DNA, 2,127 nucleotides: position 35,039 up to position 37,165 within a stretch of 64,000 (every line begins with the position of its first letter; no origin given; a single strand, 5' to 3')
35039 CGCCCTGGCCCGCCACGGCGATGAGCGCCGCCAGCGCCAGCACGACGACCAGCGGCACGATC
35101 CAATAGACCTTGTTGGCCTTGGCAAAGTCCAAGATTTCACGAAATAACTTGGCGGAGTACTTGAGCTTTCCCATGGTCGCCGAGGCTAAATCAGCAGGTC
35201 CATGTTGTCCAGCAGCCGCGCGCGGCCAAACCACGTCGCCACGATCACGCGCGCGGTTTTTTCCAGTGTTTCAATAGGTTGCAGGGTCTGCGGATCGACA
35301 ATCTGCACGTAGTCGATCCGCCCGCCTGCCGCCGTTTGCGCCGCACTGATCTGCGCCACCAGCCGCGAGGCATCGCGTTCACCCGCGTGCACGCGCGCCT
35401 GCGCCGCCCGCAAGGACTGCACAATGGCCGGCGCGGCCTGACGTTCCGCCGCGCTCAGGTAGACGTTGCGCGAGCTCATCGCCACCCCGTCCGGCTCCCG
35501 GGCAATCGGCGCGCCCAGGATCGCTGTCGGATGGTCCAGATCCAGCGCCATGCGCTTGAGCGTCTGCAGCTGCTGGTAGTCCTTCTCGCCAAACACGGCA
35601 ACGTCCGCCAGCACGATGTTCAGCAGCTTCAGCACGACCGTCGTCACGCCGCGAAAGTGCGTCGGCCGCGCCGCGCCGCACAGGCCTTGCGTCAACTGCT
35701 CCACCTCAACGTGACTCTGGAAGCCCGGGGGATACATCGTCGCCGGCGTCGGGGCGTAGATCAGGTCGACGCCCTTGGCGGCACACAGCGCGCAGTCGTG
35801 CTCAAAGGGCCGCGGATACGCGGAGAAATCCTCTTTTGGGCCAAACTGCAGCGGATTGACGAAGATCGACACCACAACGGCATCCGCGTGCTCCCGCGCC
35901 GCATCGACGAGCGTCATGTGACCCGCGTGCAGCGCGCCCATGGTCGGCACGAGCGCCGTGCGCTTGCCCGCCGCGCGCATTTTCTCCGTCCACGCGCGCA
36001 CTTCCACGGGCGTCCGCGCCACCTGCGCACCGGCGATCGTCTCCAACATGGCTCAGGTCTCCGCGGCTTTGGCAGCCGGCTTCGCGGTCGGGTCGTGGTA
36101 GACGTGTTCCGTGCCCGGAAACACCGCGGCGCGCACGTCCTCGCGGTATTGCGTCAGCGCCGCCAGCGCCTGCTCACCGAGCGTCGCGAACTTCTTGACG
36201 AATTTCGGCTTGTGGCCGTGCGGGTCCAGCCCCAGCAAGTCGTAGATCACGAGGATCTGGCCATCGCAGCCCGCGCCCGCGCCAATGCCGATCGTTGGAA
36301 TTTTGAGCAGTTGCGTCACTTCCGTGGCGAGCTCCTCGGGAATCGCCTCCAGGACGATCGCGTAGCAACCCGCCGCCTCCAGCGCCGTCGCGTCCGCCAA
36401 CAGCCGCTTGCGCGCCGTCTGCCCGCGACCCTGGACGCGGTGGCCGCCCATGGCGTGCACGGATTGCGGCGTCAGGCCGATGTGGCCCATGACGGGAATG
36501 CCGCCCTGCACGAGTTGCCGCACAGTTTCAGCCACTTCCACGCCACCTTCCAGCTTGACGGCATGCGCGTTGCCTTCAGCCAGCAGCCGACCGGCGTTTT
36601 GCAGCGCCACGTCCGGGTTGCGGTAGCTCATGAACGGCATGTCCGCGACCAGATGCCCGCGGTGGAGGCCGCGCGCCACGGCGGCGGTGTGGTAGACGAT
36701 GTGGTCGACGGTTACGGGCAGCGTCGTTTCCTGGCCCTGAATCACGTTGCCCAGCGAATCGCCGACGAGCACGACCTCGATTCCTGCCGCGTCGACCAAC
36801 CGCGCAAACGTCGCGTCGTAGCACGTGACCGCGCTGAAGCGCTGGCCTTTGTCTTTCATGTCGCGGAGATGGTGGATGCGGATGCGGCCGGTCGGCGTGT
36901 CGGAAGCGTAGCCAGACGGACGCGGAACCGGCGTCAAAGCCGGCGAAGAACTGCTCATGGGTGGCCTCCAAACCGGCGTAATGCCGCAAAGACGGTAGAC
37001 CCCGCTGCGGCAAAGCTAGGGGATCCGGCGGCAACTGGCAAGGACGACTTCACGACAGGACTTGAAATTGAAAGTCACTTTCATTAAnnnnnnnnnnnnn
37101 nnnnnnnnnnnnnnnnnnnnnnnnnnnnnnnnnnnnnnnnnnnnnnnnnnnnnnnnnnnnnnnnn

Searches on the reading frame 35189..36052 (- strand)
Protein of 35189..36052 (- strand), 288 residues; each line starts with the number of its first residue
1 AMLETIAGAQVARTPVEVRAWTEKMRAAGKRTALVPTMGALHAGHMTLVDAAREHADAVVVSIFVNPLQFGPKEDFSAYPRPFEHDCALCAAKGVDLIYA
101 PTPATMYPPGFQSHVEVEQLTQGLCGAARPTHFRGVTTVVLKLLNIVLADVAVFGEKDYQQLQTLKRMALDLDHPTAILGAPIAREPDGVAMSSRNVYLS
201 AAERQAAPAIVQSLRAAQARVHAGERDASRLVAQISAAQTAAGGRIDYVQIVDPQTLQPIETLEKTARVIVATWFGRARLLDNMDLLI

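Call 52: search_protein_families(library=pfam, proteins=[window:35189-36052:-], max_evalue=0.0001)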
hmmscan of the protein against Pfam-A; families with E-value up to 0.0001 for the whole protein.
window:35189-36052:- (288 aa): 1 family
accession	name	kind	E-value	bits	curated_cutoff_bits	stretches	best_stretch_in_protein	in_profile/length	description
PF02569.21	Pantoate_ligase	-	1.7e-102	342.6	20.7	1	11-284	2-267/268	Pantoate-beta-alanine ligase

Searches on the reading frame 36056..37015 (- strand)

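Call 56: search_protein_families(library=pfam, proteins=[window:36056-37015:-], max_evalue=0.0001)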
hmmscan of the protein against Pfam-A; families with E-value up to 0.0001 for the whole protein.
window:36056-37015:- (320 aa): 1 family
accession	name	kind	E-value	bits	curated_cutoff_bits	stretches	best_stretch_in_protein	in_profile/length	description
PF02548.21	Pantoate_transf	-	5e-109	364.1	28.7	1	44-301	1-258/259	Ketopantoate hydroxymethyltransferase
